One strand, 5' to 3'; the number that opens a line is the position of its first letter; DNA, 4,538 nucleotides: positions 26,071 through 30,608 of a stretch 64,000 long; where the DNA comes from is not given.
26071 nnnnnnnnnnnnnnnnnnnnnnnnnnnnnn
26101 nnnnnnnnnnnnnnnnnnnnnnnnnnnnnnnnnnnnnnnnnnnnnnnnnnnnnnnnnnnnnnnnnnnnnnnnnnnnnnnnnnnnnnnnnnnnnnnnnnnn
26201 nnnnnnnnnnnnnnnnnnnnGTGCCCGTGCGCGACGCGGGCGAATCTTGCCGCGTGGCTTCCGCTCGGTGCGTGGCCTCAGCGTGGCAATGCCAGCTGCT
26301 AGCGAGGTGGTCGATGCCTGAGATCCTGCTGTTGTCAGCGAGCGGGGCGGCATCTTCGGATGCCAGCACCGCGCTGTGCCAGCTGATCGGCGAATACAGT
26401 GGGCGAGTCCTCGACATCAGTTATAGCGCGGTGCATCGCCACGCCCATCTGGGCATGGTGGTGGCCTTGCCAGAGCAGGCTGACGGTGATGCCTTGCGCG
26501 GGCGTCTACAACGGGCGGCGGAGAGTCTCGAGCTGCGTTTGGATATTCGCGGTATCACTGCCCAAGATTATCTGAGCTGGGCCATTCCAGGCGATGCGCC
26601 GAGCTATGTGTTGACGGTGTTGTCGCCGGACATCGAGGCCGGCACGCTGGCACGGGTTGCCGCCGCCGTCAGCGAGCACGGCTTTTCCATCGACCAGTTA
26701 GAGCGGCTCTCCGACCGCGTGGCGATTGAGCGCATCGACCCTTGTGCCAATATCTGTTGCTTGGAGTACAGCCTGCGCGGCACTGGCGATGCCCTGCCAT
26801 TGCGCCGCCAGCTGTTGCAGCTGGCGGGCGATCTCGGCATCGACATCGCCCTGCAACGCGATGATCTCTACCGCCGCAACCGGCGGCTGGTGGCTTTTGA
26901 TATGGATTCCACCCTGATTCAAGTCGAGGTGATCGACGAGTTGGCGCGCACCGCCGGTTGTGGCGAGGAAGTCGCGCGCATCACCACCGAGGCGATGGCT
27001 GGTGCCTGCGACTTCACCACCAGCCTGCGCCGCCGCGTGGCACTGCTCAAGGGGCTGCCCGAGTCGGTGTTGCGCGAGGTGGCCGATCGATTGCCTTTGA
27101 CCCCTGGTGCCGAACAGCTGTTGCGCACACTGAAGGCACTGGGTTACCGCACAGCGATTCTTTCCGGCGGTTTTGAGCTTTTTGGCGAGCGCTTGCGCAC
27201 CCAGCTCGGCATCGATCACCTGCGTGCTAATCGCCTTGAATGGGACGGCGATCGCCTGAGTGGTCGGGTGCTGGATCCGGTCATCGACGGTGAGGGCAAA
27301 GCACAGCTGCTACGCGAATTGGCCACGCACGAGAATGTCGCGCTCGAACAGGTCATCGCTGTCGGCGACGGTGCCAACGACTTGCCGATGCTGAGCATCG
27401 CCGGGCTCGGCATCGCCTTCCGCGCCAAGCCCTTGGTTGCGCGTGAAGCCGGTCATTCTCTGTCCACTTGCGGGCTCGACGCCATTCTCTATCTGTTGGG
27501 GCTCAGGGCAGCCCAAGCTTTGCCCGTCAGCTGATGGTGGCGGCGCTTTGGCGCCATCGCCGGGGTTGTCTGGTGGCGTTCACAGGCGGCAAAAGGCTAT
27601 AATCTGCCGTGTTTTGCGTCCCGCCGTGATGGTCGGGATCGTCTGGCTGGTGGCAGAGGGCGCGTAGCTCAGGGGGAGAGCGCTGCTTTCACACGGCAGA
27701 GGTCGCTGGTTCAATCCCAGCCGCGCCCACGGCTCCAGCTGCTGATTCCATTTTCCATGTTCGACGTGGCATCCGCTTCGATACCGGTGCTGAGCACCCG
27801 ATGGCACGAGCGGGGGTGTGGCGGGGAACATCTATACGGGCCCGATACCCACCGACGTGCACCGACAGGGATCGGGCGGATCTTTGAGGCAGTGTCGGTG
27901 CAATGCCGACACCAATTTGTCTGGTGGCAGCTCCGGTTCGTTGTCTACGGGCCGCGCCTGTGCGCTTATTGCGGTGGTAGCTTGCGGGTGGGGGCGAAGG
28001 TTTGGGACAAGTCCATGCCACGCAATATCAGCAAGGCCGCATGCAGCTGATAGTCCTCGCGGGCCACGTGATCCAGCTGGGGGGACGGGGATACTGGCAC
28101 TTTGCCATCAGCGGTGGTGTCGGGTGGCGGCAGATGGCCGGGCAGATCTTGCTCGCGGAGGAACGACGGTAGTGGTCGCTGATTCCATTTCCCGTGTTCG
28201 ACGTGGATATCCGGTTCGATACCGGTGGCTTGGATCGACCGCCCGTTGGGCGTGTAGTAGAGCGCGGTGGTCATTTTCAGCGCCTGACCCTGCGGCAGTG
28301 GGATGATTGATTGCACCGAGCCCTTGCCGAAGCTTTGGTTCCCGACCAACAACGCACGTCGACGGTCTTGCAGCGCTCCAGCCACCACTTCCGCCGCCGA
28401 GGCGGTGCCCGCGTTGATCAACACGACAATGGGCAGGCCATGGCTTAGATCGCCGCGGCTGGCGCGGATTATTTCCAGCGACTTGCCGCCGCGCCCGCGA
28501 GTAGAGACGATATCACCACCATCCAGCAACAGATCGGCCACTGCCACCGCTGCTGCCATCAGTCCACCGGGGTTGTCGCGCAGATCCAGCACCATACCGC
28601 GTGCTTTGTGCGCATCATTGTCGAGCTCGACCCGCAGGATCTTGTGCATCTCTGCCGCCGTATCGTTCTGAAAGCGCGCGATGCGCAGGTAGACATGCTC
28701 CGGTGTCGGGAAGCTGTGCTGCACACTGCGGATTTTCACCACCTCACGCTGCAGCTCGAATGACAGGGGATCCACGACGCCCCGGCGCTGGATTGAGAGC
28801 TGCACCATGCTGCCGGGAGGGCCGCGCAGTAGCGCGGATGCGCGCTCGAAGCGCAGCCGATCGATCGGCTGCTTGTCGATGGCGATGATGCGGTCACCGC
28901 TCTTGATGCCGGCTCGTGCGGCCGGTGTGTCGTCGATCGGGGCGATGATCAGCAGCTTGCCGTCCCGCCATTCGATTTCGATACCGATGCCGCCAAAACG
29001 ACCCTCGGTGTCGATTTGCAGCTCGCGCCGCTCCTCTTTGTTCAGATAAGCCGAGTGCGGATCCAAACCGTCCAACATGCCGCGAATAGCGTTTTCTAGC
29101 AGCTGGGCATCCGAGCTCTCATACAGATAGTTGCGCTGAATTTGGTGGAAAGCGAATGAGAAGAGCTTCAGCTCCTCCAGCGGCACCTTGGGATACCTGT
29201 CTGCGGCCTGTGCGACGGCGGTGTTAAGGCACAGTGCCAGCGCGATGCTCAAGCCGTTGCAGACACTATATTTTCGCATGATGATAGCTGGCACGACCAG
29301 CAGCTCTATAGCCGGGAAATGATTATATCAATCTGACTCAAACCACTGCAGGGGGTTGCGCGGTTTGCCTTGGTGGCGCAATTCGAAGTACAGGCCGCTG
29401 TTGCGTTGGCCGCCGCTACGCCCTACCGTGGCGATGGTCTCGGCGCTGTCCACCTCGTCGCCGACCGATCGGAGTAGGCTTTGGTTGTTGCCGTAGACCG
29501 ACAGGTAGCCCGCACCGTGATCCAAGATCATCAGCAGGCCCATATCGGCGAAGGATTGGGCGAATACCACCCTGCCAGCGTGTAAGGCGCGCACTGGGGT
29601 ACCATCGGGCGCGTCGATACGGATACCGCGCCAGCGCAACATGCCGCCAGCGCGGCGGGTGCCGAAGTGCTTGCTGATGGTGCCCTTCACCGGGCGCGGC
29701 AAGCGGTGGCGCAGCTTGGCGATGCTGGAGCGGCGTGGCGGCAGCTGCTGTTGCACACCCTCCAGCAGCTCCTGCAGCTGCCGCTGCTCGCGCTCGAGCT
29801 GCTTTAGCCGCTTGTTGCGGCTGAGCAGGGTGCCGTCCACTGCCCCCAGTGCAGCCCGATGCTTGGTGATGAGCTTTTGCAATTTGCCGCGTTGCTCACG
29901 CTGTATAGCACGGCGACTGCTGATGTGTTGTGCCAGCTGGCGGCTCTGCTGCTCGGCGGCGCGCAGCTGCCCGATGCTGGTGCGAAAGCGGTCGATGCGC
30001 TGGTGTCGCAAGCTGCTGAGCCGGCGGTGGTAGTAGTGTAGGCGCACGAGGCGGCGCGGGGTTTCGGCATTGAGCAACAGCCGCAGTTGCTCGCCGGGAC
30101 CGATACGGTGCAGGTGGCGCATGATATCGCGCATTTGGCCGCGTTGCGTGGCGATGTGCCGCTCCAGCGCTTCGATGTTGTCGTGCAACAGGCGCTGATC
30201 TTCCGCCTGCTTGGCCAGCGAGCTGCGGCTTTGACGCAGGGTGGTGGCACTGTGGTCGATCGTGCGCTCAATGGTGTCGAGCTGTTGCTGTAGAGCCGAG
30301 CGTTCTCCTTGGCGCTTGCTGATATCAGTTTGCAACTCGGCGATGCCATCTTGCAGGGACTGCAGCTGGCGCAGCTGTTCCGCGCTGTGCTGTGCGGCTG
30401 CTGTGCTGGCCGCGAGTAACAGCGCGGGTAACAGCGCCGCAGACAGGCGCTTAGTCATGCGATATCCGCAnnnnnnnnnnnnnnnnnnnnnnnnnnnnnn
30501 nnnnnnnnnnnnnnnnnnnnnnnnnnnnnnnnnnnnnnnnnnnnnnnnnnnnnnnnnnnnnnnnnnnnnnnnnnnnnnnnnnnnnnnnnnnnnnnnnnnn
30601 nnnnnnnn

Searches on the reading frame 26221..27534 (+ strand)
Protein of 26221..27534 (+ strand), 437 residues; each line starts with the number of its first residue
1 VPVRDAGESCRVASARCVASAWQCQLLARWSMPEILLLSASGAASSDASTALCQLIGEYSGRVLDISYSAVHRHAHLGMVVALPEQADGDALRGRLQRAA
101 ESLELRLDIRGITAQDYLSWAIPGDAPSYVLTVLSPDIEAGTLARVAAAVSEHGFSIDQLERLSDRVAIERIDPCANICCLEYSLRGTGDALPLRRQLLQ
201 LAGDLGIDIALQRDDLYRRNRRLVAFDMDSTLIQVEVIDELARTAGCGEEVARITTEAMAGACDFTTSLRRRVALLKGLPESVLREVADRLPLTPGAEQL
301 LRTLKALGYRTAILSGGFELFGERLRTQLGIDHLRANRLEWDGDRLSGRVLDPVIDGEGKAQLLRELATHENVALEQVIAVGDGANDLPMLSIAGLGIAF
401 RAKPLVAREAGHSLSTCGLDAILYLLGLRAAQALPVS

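Call 67: search_protein_families(library=pfam, proteins=[window:26221-27534:+], max_evalue=0.00001)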
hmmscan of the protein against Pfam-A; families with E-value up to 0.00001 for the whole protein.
window:26221-27534:+ (437 aa): 5 families
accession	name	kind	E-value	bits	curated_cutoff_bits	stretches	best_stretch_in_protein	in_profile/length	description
PF12710.13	HAD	-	1.4e-26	94.6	27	1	224-391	1-188/189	haloacid dehalogenase-like hydrolase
PF00702.32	Hydrolase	-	7e-23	82.4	26.4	1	222-395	2-191/191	haloacid dehalogenase-like hydrolase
PF08282.18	Hydrolase_3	-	1.1e-10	42.1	20.9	1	355-401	183-229/255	haloacid dehalogenase-like hydrolase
PF13740.12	ACT_6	-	1.6e-09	38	23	1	34-108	1-74/76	ACT domain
PF06888.18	Put_Phosphatase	-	4.5e-06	26.7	27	0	223-325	2-106/234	Putative Phosphatase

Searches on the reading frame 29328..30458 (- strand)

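Call 67: search_protein_families(library=pfam, proteins=[window:29328-30458:-], max_evalue=0.00001)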
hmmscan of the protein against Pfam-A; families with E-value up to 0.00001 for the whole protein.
window:29328-30458:- (376 aa): 1 family
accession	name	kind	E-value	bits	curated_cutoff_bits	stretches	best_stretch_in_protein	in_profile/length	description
PF01551.29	Peptidase_M23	-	4.6e-23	81.7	28.7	1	276-369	3-96/96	Peptidase family M23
